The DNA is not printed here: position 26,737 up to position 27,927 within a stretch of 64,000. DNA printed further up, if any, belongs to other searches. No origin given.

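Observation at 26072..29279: Candidate queuine/queuosine salvage operon: Qng1-like, nucleoside 2-deoxyribosyltransferase-like, F420-dependent LLM oxidoreductase, SAM methyltransferase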

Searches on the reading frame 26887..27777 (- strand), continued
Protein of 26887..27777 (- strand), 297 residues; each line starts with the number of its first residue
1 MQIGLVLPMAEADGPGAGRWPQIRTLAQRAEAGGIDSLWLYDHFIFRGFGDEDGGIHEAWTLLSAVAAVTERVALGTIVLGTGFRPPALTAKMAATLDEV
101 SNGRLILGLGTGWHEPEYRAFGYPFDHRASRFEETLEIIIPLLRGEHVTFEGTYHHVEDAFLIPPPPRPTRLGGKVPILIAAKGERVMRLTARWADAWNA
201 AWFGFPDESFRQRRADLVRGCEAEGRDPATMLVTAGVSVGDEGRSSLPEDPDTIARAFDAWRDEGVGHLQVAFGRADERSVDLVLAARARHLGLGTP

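Call 52: find_encoding_contigs(protein=P0316, flank=6000, max_places=2)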
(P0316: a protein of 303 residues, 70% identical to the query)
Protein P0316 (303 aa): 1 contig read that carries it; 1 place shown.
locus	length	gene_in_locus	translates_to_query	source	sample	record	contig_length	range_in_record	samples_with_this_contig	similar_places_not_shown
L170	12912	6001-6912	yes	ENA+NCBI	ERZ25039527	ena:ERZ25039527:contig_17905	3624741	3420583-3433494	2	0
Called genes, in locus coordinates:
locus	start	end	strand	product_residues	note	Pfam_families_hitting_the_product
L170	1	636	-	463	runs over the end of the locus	PF01946:Thi4 (weak), PF01266:DAO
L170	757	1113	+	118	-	-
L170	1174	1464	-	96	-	-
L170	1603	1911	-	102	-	PF00462:Glutaredoxin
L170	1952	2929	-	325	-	PF00056:Ldh_1_N, PF02866:Ldh_1_C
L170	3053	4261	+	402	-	PF00155:Aminotran_1_2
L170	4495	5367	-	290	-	PF09594:GT87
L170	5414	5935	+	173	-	PF15891:Nuc_deoxyri_tr2, PF05014:Nuc_deoxyrib_tr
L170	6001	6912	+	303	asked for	PF00296:Bac_luciferase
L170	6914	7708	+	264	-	PF01209:Ubie_methyltran, PF13489:Methyltransf_23, PF05175:MTS (faint), PF13649:Methyltransf_25, PF13847:Methyltransf_31, PF08241:Methyltransf_11, PF08242:Methyltransf_12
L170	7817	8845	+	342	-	PF00005:ABC_tran, PF13304:AAA_21 (faint)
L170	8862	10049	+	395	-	PF12679:ABC2_membrane_2, PF12698:ABC2_membrane_3, PF01061:ABC2_membrane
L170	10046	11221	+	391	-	PF12698:ABC2_membrane_3, PF01061:ABC2_membrane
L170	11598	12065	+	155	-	PF01047:MarR, PF12802:MarR_2, PF13463:HTH_27 (weak)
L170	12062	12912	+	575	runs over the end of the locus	PF00664:ABC_membrane, PF00005:ABC_tran, PF02463:SMC_N (faint)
